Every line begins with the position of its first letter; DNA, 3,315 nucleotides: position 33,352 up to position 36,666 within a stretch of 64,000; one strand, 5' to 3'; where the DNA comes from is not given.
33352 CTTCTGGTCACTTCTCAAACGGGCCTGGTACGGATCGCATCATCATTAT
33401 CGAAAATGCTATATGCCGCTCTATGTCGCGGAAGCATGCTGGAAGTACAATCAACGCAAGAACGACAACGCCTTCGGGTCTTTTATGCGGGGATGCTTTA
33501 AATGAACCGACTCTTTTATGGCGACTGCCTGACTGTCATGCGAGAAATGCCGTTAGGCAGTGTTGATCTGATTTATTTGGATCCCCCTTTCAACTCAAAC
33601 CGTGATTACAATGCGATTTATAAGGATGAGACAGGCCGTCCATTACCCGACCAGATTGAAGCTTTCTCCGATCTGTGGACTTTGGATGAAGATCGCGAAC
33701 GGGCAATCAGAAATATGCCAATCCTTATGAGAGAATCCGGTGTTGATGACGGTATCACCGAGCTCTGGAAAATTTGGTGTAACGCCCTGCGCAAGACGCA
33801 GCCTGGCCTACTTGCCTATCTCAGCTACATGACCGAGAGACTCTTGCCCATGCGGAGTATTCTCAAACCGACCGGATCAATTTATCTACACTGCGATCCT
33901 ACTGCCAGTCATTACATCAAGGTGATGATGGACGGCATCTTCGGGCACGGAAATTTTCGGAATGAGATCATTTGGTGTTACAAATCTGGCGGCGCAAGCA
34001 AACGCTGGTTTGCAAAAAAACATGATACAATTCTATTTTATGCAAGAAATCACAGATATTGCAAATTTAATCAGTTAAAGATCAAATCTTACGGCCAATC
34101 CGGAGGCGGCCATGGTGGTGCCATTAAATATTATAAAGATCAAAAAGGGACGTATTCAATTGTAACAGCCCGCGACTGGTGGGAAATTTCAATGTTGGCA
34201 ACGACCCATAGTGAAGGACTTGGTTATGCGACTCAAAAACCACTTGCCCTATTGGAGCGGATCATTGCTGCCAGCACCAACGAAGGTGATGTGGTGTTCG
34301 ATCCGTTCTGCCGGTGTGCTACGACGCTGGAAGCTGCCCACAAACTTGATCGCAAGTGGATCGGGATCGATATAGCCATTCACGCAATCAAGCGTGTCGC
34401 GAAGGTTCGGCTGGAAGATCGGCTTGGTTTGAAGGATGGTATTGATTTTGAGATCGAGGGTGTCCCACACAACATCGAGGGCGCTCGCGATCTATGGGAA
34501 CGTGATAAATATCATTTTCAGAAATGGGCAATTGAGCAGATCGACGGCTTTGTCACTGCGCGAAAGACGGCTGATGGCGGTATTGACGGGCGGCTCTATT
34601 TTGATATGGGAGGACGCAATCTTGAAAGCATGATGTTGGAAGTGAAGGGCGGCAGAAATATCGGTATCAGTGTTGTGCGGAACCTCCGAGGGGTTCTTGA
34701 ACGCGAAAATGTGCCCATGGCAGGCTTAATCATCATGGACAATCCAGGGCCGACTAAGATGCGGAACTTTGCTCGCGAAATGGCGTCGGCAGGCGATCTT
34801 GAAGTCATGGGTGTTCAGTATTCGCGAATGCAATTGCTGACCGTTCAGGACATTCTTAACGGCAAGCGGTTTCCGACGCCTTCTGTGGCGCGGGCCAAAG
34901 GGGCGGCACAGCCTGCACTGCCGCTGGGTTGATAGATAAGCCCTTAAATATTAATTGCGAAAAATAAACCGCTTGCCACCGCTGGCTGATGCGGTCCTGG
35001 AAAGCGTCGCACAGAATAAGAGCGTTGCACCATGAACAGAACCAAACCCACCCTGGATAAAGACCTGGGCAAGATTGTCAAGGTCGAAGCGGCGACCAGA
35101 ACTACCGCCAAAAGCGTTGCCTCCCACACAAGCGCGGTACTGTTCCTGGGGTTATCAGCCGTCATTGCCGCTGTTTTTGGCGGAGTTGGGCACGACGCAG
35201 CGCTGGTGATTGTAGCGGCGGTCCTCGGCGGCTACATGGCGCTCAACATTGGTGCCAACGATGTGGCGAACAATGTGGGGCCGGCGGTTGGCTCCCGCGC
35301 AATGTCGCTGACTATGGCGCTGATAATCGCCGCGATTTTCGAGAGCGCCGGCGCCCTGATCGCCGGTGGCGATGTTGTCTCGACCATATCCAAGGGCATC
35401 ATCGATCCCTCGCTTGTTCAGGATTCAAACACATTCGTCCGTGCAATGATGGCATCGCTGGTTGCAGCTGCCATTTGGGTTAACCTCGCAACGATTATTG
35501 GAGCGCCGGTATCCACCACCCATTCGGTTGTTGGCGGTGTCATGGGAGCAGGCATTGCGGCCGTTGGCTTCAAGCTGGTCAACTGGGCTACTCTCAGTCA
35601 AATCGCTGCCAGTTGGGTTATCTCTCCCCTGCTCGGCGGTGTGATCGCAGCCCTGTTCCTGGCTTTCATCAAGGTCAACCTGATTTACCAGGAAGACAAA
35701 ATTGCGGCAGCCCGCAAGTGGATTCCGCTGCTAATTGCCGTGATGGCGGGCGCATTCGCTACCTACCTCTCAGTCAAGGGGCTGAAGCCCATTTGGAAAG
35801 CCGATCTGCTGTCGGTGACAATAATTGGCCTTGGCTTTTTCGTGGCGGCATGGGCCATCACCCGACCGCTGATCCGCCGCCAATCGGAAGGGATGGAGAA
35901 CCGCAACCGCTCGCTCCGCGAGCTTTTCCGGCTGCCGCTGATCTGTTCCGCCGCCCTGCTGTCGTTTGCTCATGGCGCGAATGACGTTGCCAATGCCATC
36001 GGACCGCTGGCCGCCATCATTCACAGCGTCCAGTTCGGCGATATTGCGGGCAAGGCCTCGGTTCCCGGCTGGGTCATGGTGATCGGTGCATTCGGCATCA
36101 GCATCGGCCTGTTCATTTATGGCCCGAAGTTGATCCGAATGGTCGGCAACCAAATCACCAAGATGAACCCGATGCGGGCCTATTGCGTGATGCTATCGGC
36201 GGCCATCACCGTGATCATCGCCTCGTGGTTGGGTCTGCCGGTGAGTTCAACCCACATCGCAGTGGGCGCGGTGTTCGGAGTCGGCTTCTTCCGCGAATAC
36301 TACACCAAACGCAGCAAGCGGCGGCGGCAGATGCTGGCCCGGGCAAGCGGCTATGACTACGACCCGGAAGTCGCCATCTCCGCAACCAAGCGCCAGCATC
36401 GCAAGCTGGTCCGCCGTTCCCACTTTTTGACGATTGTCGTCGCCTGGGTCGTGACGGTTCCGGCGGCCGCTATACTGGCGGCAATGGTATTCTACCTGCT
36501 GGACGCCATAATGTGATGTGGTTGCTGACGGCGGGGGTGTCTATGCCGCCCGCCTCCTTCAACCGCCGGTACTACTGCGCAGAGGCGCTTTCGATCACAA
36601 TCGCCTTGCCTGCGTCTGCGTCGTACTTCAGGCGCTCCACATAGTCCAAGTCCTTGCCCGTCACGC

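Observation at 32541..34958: IS1595-like transposase and a methyltransferase-nuclease gene enclosed by one pair of 22-bp inverted repeats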

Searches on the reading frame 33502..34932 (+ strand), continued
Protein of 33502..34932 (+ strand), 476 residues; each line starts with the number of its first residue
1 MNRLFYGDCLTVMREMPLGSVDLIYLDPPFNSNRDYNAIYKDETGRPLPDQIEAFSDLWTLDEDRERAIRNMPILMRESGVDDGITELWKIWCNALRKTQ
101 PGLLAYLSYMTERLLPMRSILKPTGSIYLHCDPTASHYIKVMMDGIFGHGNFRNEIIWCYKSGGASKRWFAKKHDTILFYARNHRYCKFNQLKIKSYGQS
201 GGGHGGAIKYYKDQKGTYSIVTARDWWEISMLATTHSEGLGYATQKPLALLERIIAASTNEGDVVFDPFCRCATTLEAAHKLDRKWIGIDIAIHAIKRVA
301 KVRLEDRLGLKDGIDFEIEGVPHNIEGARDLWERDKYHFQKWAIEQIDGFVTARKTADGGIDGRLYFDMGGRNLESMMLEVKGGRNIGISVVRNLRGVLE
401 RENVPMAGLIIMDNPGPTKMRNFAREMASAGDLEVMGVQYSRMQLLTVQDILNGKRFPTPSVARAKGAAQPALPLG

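Call 52: predict_structure(alignment_id=A4)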
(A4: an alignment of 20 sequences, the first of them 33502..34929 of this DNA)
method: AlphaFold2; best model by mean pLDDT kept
length: 476 residues; sequences in the alignment: 20
mean_pLDDT: 66.3   pTM: 0.51
mean pLDDT of the five models: 66.3, 64.4, 56.7, 55.4, 53.5
residues with pLDDT >= 90: 16; 70-90: 248; 50-70: 95; < 50: 117
segments of 3 or more residues with pLDDT < 50: 31-58, 159-173, 199-206, 224-245, 292-320, 463-476
pLDDT, mean of each block of 10 residues (from residue 1): 63 83 79 36 36 45 83 87 84 81 79 88 84 67 79 58 42 60 65 57 49 75 43 36 50 79 85 69 78 34 30 35 72 76 72 54 72 77 75 81 85 83 86 80 89 80 36 34
secondary structure, 60 per line:
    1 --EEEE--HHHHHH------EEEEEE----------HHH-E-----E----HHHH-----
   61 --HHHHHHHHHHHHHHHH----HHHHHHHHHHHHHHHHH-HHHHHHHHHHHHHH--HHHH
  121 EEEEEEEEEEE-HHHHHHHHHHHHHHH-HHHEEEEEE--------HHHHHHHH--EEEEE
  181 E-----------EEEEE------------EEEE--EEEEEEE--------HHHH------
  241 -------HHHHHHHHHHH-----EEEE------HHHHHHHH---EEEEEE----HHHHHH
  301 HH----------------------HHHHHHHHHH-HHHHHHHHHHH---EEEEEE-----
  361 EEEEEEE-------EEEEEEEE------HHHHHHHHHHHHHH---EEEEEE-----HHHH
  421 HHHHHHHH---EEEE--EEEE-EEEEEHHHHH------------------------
elements in order: E3-6 H9-14 E21-26 H52-55 H63-78 H83-99 H101-114 H117-120 E121-131 H133-147 E152-157 H166-173 E176-181 E193-197 E210-213 E216-222 H231-234 H248-258 E264-267 H274-281 E285-290 H295-302 H325-334 H336-346 E350-355 E361-367 E375-382 H389-402 E406-411 H417-428 E432-435 E438-441 E443-447 H448-452

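Call 55: fold_search(model_id=the predicted structure, library=pdb)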
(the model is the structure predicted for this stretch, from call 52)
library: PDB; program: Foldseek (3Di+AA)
matches with E <= 10: 841; with E <= 0.001: 46
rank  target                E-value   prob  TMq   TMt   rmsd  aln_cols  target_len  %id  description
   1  6k0w_B                2.4e-13  1.00  0.35  0.34  18.9       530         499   17  DNA methyltransferase in complex with sinefungin (released 2019-12-11)
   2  4zcf_A                3.1e-13  1.00  0.35  0.28  18.0       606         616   14  Structural basis of asymmetric DNA methylation and ATP-triggered long-range diffusion by EcoP15I (released 2015-07-29)
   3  6k0w_D                1.2e-12  1.00  0.35  0.38  11.5       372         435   21  DNA methyltransferase in complex with sinefungin (released 2019-12-11)
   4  4zcf_B                1.4e-12  1.00  0.34  0.27  18.6       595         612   13  Structural basis of asymmetric DNA methylation and ATP-triggered long-range diffusion by EcoP15I (released 2015-07-29)
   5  6k0w_A                1.8e-12  1.00  0.35  0.32  17.8       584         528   16  DNA methyltransferase in complex with sinefungin (released 2019-12-11)
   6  6k0w_C                1.9e-12  1.00  0.36  0.39  18.0       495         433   17  DNA methyltransferase in complex with sinefungin (released 2019-12-11)
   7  6pbd_A                3.8e-12  1.00  0.33  0.43  14.2       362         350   20  DNA N6-Adenine Methyltransferase CcrM In Complex with Double-Stranded DNA Oligonucleotide Containing Its Recognition S (released 2019-10-23)
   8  6pbd_B                1.2e-11  1.00  0.33  0.46  17.2       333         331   20  DNA N6-Adenine Methyltransferase CcrM In Complex with Double-Stranded DNA Oligonucleotide Containing Its Recognition S (released 2019-10-23)
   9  1g60_A                9.4e-11  1.00  0.33  0.63   8.7       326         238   19  Crystal Structure of Methyltransferase MboIIa (Moraxella bovis) (released 2002-05-01)
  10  1nw8                  1.5e-10  1.00  0.33  0.56   9.0       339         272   19  Structure of L72P mutant beta class N6-adenine DNA methyltransferase RsrI (released 2003-07-29)
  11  1g60_B                2.0e-10  1.00  0.35  0.68   6.2       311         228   20  Crystal Structure of Methyltransferase MboIIa (Moraxella bovis) (released 2002-05-01)
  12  8urk_D                2.5e-10  1.00  0.34  0.63   7.9       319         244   22  Crystal structure of DNA N6-Adenine Methyltransferase M.BceJIV from Burkholderia cenocepacia in complex with duplex DN (released 2024-09-11)
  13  8urk_A                2.7e-10  1.00  0.34  0.61   7.9       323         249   22  Crystal structure of DNA N6-Adenine Methyltransferase M.BceJIV from Burkholderia cenocepacia in complex with duplex DN (released 2024-09-11)
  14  9c3u_A                3.0e-10  1.00  0.34  0.61   8.1       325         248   22  Crystal structure of DNA N6-Adenine Methyltransferase M.BceJIV from Burkholderia cenocepacia in complex with duplex DN (released 2024-09-11)
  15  8s9o_B                3.6e-10  1.00  0.30  0.60  12.0       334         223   17  DNA cytosine-N4 methyltransferase (residues 61-324) from the Bdelloid rotifer Adineta vaga - P1 crystal form (released 2023-08-02)
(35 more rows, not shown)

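Call 66: search_dna_similar(query=window:33502-34929:+, collection=phages, mode=protein, max_rows=15)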
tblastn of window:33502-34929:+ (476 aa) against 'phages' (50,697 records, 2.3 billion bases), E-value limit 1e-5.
Records with a match: 219; places in all: 219; records where one place covers at least 80% of the query: 28.
Best place of each record, by identity: <60% 219.
By first word of the organism name: Escherichia 70; Campylobacter 52; Streptomyces 22; Flavobacterium 16; Mycobacterium 5; Bacteriophage 5; Synechococcus 4; Polaribacter 4; Burkholderia 4; Tenacibaculum 3; and 21 more.
By host as written in the record: - 29; Campylobacter jejuni 25; Escherichia coli 24; Streptomyces lividans JI 1326 15; Campylobacter jejuni NCTC12662 14; Escherichia coli K-12 MG1655 11; Flavobacterium sp. LMO6 9; Escherichia coli K-12 8; and 48 more.
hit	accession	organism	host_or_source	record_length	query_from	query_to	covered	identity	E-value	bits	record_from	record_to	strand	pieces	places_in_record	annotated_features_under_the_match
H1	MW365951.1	Streptomyces phage Hippo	Streptomyces lividans JI 1326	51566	1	462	92%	41.0%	2e-45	331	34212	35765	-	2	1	48: methyltransferase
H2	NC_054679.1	Streptomyces phage Werner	Streptomyces lividans JI 1326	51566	1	462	92%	41.0%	2e-45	331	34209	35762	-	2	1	48: DNA methyltransferase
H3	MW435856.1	Streptomyces phage Werner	Streptomyces lividans JI 1326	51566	1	462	92%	41.0%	2e-45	331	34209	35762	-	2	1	48: methyltransferase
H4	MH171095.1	Streptomyces phage Maneekul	Streptomyces xanthochromogenes NRRL ...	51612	1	462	94%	39.6%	1e-40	320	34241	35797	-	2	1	48: DNA methylase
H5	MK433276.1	Streptomyces phage Asten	Streptomyces griseus ATCC 10137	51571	1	462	94%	39.6%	1e-40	319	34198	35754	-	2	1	48: DNA methylase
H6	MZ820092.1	Streptomyces phage SarahRose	Streptomyces lividans JI 1326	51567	1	462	94%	39.6%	1e-40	319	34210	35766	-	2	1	48: DNA methylase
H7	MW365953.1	Streptomyces phage Dwayne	Streptomyces lividans JI 1326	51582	1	461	93%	39.4%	5e-41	319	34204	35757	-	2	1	48: DNA methylase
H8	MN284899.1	Streptomyces phage Whatever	Streptomyces lividans JI 1326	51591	1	461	93%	39.4%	5e-41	319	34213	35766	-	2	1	48: DNA methylase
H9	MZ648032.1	Streptomyces phage Chucky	Streptomyces lividans JI 1326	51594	1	461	93%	39.4%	5e-41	319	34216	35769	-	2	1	48: DNA methylase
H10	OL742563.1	Streptomyces phage Snorlax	Streptomyces lividans JI 1326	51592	1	461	93%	39.2%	2e-40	318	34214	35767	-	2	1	48: DNA methylase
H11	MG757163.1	Streptomyces phage OzzyJ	Streptomyces lividans JI1326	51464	2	462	91%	40.0%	3e-42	318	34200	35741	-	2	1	DNA methylase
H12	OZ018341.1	Marinitoga phage MPV1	-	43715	2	460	96%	37.8%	5e-93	314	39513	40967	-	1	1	DNA methyltransferase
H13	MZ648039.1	Streptomyces phage RedBear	Streptomyces lividans JI 1326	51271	1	462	92%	39.7%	4e-42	319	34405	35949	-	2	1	49: methyltransferase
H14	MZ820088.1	Streptomyces phage Katalie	Streptomyces lividans JI 1326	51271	1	462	92%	39.7%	4e-42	319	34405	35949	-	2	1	48: methyltransferase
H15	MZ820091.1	Streptomyces phage South40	Streptomyces lividans JI 1326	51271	1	462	92%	39.7%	4e-42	319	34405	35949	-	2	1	48: methyltransferase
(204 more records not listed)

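Call 69: list_cluster_members(proteins=[P0001])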
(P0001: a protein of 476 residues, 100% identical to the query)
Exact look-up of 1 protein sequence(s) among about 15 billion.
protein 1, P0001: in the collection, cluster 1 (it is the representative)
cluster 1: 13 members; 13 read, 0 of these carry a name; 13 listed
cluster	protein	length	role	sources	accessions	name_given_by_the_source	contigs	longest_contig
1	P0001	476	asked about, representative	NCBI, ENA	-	-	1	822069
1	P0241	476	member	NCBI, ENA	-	-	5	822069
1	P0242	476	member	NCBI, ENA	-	-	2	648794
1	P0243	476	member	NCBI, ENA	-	-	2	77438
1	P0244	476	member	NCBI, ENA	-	-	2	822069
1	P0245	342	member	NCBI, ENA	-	-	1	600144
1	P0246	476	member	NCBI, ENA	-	-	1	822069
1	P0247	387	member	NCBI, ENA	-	-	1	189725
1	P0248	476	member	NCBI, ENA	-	-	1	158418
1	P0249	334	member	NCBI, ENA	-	-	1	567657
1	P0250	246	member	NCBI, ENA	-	-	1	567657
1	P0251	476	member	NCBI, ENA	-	-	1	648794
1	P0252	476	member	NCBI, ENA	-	-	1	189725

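Call 70: find_encoding_contigs(protein=P0241, flank=4000, max_places=10)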
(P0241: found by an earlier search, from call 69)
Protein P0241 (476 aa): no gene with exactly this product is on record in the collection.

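Call 72: find_encoding_contigs(protein=P0243, flank=4000, max_places=6)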
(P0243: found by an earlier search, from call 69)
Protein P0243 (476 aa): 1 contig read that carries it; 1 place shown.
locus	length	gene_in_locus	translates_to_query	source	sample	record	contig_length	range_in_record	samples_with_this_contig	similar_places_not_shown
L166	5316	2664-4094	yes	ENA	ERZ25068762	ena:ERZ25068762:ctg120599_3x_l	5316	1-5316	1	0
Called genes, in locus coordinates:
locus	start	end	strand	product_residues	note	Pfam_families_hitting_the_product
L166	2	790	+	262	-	?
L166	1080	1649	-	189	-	PF00872:Transposase_mut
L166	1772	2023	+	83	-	-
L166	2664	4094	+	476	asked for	PF01555:N6_N4_Mtase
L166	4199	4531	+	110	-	-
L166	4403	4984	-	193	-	PF13730:HTH_36 (weak), PF08279:HTH_11 (weak)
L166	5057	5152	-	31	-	-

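Call 85: find_encoding_contigs(protein=P0242, flank=4000, max_places=6)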
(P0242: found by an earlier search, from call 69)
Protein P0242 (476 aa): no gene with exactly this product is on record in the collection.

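Call 86: find_encoding_contigs(protein=P0244, flank=4000, max_places=6)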
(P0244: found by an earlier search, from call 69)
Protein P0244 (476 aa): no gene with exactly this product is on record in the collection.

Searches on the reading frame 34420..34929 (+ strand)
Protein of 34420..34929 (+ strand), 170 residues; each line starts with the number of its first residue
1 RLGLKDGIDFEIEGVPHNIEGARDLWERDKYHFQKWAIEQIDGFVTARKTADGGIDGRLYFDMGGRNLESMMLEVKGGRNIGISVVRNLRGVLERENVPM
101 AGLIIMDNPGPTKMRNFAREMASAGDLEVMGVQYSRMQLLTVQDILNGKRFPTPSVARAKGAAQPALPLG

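Call 39: search_protein_families(library=padloc, proteins=[window:34420-34929:+], max_evalue=0.01)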
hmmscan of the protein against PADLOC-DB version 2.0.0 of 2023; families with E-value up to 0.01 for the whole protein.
window:34420-34929:+ (170 aa): 0 families

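Call 59: search_solved_structures(query=A5, max_evalue=10, show_alignments=3)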
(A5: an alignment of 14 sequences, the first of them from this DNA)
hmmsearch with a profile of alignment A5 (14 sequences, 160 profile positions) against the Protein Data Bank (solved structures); distinct sequences matched with E-value up to 10: 0.

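Call 60: search_protein_families(library=pfam, alignment_id=A5, max_evalue=1)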
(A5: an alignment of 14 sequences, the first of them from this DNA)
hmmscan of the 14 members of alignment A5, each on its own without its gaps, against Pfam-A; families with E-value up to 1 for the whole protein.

A. member 1, seq(159 aa): 2 families
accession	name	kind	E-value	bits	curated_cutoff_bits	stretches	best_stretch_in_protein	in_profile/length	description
PF04471.18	Mrr_cat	-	0.0015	19.1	21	1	32-89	21-80/115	Restriction endonuclease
PF22722.2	NA-iREase1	-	0.03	14.8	27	1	23-100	6-82/106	NACHT-associated inactive Restriction Endonuclease 1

B. families by the number of members that match (of 14 scanned): 6 families
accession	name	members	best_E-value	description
PF04471.18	Mrr_cat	14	5.1e-06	Restriction endonuclease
PF22722.2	NA-iREase1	13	0.00011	NACHT-associated inactive Restriction Endonuclease 1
PF18714.6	PI-TkoII_IV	1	0.017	DNA polymerase II intein Domain IV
PF03266.21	NTPase_1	1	0.055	NTPase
PF00484.24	Pro_CA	1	0.15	Carbonic anhydrase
PF14280.11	DUF4365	1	0.19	Domain of unknown function (DUF4365)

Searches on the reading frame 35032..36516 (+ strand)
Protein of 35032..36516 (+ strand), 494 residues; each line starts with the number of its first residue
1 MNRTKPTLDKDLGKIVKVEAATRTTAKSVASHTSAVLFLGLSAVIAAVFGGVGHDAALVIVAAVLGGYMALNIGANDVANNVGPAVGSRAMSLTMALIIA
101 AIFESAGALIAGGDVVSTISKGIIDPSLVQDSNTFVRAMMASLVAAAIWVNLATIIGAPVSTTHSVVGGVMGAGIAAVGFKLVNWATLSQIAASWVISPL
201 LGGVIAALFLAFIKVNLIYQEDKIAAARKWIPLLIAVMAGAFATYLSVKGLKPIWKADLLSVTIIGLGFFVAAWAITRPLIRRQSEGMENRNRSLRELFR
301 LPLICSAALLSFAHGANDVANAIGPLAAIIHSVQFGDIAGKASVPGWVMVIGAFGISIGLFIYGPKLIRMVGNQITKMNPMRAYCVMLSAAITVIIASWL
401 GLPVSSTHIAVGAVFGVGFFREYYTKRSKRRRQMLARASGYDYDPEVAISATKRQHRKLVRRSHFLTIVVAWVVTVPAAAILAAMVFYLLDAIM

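Call 7: search_protein_families(library=pfam, proteins=[window:35032-36513:+], max_evalue=0.01)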
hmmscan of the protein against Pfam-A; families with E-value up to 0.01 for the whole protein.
window:35032-36513:+ (494 aa): 2 families
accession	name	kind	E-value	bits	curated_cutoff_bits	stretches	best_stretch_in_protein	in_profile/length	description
PF01384.25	PHO4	-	2.9e-109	365.7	33.7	1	73-483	1-350/350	Phosphate transporter family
PF10639.15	TMEM234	-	0.0058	17.2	30.1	0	273-298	7-32/113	Putative transmembrane family 234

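Call 63: find_encoding_contigs(protein=window:35032-36516:+, flank=8000, max_places=6)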
Protein window:35032-36516:+ (494 aa): no gene with exactly this product is on record in the collection.
